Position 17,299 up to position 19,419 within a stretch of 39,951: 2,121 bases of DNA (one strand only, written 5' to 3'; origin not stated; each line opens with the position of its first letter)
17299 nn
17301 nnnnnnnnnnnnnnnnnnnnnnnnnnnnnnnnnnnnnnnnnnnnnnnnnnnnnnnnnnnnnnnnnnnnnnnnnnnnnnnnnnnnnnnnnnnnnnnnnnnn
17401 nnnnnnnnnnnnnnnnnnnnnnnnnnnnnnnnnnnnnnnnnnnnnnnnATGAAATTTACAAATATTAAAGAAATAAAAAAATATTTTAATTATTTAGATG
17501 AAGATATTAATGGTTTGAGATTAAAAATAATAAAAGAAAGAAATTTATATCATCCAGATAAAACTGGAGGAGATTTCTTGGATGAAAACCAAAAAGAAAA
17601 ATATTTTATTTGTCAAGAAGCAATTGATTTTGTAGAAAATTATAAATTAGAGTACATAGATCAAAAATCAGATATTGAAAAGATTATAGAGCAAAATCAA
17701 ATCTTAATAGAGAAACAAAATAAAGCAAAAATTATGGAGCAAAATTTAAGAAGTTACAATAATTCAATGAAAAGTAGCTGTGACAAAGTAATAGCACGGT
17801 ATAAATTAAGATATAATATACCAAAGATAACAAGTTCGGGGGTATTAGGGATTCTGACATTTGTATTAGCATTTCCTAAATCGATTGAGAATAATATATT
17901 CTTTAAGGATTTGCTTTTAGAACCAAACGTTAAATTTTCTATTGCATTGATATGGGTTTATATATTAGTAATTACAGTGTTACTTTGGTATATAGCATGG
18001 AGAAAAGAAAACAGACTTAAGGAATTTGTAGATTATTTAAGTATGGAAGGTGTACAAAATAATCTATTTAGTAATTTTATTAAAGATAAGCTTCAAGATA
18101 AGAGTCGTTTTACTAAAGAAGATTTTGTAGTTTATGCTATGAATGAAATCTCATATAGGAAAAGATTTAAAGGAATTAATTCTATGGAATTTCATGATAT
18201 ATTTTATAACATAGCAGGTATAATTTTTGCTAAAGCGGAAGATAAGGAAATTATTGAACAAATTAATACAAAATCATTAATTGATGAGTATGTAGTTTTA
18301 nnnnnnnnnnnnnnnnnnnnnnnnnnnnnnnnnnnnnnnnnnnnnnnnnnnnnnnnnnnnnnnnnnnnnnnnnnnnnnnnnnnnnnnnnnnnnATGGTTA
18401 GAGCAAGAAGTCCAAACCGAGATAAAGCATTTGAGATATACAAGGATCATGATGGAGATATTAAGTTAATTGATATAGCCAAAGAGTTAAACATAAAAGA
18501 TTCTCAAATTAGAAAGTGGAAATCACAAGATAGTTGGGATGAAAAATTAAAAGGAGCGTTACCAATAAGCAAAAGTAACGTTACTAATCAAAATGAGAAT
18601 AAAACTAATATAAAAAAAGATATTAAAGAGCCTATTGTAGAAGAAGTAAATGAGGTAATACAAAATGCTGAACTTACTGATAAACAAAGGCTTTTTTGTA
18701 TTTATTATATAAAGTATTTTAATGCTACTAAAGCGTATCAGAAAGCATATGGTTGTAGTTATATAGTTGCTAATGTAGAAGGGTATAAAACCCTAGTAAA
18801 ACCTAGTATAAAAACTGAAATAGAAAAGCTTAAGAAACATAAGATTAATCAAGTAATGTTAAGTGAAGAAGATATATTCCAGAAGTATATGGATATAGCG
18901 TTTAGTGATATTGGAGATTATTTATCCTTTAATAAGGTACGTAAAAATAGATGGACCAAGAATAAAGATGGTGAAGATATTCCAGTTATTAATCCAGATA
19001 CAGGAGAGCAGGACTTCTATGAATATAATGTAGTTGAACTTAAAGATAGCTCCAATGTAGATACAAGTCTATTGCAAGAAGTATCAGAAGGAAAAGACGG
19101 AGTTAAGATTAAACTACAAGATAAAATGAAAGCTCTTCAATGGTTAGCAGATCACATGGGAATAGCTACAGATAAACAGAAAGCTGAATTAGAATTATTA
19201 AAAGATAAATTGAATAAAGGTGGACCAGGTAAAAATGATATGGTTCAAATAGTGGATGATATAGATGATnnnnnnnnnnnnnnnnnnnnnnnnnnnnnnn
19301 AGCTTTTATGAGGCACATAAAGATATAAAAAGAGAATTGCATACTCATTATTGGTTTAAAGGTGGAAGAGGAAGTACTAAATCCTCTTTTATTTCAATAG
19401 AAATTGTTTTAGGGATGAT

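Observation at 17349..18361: Autonomous moron encoding a membrane-anchored J-domain-like protein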

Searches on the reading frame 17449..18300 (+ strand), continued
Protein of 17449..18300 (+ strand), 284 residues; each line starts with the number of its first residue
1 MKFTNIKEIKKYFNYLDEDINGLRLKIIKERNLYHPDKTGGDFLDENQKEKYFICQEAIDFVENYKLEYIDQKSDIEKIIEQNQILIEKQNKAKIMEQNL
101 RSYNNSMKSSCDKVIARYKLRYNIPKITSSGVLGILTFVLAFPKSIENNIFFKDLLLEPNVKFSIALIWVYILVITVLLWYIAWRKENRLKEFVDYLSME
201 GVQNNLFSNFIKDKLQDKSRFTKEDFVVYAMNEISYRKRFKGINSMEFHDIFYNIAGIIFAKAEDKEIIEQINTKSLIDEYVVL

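Call 77: fold_search(model_id=the predicted structure, library=viral)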
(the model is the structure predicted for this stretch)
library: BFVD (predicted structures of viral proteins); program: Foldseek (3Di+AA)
matches with E <= 10: 358; with E <= 0.001: 0
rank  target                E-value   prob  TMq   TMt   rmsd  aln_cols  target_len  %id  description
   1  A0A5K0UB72            2.9e-02  0.60  0.21  0.14  25.3       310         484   12  Uncharacterized protein [Yasminevirus sp. GU-2018]
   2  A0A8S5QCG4            8.7e-02  0.47  0.21  0.14  26.1       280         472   14  STRUCTURAL MAINTENANCE OF CHROMOSOMES PROTEIN [Siphoviridae sp. ctqBH20]
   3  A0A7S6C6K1            2.6e-01  0.13  0.13  0.12  25.6       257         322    9  RNA polymerase [Pelagibacter phage Eyrgjafa EXVC018P]
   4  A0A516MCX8            2.9e-01  0.98  0.22  0.60   4.3        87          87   11  (no name in the UniProt tables at hand)
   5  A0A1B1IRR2            2.9e-01  0.97  0.24  0.35   6.2       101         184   14  (no name in the UniProt tables at hand)
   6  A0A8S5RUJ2            3.0e-01  0.98  0.19  0.52   5.2        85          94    9  (no name in the UniProt tables at hand)
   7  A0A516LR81            3.2e-01  0.97  0.26  0.24   3.9        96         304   11  (no name in the UniProt tables at hand)
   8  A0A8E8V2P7            3.2e-01  0.57  0.19  0.23  10.4       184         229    9  Nonstructural protein NS3 [Mudumu virus]
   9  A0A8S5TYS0            3.5e-01  0.95  0.21  0.40   8.6       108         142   11  Uncharacterized protein [Siphoviridae sp. ctnPP24]
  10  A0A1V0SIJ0            3.5e-01  0.15  0.17  0.17  16.5       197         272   11  Uncharacterized protein [Klosneuvirus KNV1]
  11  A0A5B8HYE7            4.1e-01  0.21  0.21  0.20  18.1       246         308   13  Uncharacterized protein [Mimiviridae sp. ChoanoV1]
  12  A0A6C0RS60            4.4e-01  0.77  0.20  0.28  14.8       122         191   11  (no name in the UniProt tables at hand)
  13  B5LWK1                4.8e-01  0.51  0.22  0.33  14.5       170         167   13  Uncharacterized protein [Feldmannia species virus]
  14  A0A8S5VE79            5.1e-01  0.25  0.20  0.09  18.2       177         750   11  Tail tape measure protein [Siphoviridae sp. ctClL93]
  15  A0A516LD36            5.4e-01  0.92  0.23  0.63   4.0        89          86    6  (no name in the UniProt tables at hand)
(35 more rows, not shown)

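Call 83: search_protein_families(library=pfam, proteins=[L002:9137-10096:+, L002:10195-10485:+], max_evalue=0.01)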
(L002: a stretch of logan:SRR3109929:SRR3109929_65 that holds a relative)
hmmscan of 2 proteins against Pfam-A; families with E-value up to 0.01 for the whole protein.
L002:9137-10096:+ (320 aa): 0 families

L002:10195-10485:+ (97 aa): 1 family
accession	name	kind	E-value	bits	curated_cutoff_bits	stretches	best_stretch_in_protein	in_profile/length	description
PF16347.10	SGSH_C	-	0.0016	19.1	29.3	1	15-71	79-134/154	N-sulphoglucosamine sulphohydrolase, C-terminal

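Call 84: search_protein_families(library=padloc, proteins=[L002:9137-10096:+, L002:10195-10485:+, L009:1375-5544:+, L009:5752-6615:+, L009:6851-8389:+], max_evalue=0.01)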
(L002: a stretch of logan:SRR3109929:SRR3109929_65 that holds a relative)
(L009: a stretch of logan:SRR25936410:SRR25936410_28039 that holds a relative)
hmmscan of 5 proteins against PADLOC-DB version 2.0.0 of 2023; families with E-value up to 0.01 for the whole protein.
L002:9137-10096:+ (320 aa): 3 families
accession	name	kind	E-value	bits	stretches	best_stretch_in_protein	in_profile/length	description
PDLC04597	PDC-M36A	-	2.6e-18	64.1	1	3-233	8-232/457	-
PDLC04598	PDC-M36A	-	0.00024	18.7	1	133-223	4-95/330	-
PDLC00512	JetC1|JetC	-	0.002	14.3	1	183-256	486-552/1123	DUF3584 domain; MukB-like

L002:10195-10485:+ (97 aa): 0 families

L009:1375-5544:+ (1390 aa): 6 families
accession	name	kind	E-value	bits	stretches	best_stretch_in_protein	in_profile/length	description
PDLC02162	Avs2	-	0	1113.4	1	20-1379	10-1362/1379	-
PDLC02164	Avs2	-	0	1040.3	2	153-1008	132-1007/1504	-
PDLC02165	Avs2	-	4.9e-272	904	2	165-998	11-887/1375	-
PDLC02163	Avs2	-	1e-243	810.2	2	186-999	232-1085/1576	-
PDLC02161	Avs2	-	2.4e-130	434.5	2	186-948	166-967/1499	-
PDLC02166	Avs2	-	8e-96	319.8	2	185-954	170-956/1498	-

L009:5752-6615:+ (288 aa): 0 families

L009:6851-8389:+ (513 aa): 1 family
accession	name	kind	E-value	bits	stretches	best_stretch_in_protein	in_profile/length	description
PDLC04395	PDC-M07B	-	8.6e-06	23.9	1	4-111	5-108/161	-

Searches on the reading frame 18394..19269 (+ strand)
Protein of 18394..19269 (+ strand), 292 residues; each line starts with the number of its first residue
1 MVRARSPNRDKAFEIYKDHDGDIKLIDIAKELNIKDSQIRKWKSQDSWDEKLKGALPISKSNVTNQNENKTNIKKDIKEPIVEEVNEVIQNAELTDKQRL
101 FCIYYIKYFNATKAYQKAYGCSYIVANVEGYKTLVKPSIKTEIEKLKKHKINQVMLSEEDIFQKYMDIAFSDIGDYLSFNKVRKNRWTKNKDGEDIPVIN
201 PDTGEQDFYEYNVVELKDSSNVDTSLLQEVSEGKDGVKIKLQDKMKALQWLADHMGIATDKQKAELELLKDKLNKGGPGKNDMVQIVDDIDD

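Call 83: search_protein_families(library=pfam, proteins=[window:18394-19269:+], max_evalue=0.01)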
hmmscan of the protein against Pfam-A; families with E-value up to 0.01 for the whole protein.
window:18394-19269:+ (292 aa): 3 families
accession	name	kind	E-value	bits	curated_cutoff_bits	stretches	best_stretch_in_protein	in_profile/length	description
PF03592.21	Terminase_2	-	2.9e-42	145.1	26.1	1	94-265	1-138/141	Terminase small subunit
PF10668.15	Phage_terminase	-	6.4e-20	71.1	22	1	1-64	1-64/67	Phage terminase small subunit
PF01527.26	HTH_Tnp_1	-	0.0012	19.5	24.1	1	20-69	21-67/75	Transposase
